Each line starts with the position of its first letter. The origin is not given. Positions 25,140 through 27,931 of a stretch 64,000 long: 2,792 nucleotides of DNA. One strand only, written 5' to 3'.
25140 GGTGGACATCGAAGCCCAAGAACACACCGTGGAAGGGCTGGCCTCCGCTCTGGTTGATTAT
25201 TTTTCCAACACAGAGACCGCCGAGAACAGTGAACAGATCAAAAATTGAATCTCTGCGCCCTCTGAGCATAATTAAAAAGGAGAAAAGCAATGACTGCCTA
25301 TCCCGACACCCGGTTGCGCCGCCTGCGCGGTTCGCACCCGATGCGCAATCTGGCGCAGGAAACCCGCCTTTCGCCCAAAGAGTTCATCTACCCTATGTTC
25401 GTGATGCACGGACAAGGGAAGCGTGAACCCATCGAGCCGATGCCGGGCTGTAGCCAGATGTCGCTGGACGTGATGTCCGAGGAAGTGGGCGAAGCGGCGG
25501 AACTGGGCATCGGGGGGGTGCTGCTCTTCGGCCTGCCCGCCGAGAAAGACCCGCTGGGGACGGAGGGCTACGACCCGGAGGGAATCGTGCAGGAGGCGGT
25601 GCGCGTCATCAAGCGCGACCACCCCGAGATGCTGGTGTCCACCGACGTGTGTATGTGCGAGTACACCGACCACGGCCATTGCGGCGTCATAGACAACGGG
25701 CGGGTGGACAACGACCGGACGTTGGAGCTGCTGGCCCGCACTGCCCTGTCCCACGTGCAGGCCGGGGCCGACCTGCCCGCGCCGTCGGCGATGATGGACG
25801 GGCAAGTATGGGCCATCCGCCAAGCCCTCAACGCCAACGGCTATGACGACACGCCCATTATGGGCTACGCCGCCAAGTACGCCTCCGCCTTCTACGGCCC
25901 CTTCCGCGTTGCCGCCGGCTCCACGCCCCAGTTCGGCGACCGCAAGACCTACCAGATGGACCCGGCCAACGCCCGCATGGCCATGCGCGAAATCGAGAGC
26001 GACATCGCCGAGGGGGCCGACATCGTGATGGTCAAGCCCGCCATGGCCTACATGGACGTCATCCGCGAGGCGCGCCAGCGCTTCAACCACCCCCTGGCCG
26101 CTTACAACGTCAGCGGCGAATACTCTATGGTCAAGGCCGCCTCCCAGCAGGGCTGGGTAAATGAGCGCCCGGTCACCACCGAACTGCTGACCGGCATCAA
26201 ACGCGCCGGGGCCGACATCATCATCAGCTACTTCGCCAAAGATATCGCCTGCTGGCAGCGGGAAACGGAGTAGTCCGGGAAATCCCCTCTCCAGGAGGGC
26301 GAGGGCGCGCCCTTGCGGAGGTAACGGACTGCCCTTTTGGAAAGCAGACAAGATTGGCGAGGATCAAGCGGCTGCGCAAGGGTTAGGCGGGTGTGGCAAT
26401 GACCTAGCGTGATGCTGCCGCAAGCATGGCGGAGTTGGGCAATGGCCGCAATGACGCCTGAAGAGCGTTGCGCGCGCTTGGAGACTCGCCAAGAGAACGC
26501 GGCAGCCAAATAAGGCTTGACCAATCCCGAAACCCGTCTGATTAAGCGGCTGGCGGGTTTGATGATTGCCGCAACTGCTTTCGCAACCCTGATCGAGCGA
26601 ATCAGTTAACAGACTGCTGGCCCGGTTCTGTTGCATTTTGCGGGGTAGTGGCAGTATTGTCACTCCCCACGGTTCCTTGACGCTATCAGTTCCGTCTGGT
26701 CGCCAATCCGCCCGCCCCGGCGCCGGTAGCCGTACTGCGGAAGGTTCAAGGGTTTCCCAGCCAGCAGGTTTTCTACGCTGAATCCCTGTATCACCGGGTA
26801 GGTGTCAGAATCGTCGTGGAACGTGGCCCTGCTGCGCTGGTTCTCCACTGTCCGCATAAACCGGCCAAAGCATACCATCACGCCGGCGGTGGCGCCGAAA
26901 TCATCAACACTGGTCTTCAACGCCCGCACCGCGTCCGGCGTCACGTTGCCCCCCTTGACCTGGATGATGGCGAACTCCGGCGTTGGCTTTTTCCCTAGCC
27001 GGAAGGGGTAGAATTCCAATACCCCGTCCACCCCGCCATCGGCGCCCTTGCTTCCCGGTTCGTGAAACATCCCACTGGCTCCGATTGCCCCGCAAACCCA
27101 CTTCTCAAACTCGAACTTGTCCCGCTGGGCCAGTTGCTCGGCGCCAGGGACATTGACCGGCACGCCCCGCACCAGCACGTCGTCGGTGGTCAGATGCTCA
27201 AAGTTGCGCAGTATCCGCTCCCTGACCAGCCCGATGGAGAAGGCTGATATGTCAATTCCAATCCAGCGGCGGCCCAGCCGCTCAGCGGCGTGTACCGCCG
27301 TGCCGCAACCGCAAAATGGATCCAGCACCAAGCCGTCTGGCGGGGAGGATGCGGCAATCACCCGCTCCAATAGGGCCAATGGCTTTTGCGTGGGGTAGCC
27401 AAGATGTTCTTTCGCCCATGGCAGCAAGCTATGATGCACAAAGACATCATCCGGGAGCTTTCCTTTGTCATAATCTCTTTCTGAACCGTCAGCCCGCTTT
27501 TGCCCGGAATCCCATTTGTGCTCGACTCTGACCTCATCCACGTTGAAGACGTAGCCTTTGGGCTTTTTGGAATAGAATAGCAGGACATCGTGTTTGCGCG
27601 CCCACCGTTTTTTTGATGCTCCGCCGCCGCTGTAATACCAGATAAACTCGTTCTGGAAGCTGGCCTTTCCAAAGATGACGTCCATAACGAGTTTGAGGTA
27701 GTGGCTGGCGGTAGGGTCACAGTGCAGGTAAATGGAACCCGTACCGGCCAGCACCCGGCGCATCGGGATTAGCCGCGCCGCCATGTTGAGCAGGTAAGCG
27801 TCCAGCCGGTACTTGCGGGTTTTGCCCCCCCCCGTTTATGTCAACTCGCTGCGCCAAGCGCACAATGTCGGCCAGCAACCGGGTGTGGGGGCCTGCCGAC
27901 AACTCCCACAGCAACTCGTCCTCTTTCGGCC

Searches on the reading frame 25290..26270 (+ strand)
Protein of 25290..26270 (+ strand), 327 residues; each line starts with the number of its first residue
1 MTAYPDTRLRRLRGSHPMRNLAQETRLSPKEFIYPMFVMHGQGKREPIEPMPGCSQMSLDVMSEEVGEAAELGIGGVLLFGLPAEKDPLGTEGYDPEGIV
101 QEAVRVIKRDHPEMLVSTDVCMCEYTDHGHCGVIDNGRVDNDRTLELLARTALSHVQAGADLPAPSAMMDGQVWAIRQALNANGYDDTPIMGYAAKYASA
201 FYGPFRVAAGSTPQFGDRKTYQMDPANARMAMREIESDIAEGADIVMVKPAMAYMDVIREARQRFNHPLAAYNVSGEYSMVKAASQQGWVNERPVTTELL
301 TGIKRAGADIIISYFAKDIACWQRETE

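Call 5: search_protein_families(library=pfam, proteins=[window:25290-26270:+], max_evalue=0.01)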
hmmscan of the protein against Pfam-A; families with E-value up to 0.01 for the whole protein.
window:25290-26270:+ (327 aa): 1 family
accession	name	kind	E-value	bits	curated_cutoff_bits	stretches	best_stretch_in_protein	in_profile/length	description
PF00490.27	ALAD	-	4.6e-144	479.8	24.6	1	7-322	2-317/317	Delta-aminolevulinic acid dehydratase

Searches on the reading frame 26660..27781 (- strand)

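Call 5: search_protein_families(library=pfam, proteins=[window:26660-27781:-], max_evalue=0.01)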
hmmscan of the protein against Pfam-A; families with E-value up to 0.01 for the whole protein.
window:26660-27781:- (373 aa): 2 families
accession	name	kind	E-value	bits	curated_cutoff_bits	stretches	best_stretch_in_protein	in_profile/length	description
PF01555.25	N6_N4_Mtase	-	1.2e-39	137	26.7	1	4-180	36-213/221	DNA methylase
PF04471.18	Mrr_cat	-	9.2e-08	32.6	21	1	221-313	5-94/115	Restriction endonuclease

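Call 7: search_protein_families(library=padloc, proteins=[window:26660-27781:-], max_evalue=0.1)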
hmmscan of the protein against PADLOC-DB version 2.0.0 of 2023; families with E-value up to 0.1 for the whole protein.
window:26660-27781:- (373 aa): 71 families (the best 25 are shown)
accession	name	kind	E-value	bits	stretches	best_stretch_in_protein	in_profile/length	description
PDLC03300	MTase_II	-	1.1e-50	170.4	1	3-192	93-278/302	Type II methyltransferase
PDLC03339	MTase_II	-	1.9e-42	143.4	1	2-192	66-273/399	Type II methyltransferase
PDLC03354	MTase_II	-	2.8e-37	126.7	2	125-201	317-393/425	Type II methyltransferase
PDLC03299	MTase_II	-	1.3e-35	121.4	1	8-194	74-263/296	Type II methyltransferase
PDLC03633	MTase_III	-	7.9e-34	115.3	1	3-202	158-365/616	Type III methyltransferase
PDLC03371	MTase_II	-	3.1e-32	110.1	1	7-190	81-252/260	Type II methyltransferase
PDLC03320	MTase_II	-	3.4e-27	93.4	1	11-199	94-283/289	Type II methyltransferase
PDLC03636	MTase_III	-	2e-22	77.7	2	3-76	103-177/575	Type III methyltransferase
PDLC03644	MTase_III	-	1.1e-20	71.8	2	3-88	116-201/542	Type III methyltransferase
PDLC03387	MTase_II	-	1.1e-17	62.1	1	55-195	157-280/289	Type II methyltransferase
PDLC03635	MTase_III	-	7.1e-17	59.3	2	8-92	280-368/708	Type III methyltransferase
PDLC03230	MTase_II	-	9.3e-17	59.3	1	43-179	133-271/360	Type II methyltransferase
PDLC03738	oMTase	-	1.6e-16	58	1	44-190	127-265/376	orphan methyltransferase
PDLC03327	MTase_II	-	1e-15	55.9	1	39-179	131-273/319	Type II methyltransferase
PDLC03216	MTase_II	-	2e-15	54.6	1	129-192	194-257/364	Type II methyltransferase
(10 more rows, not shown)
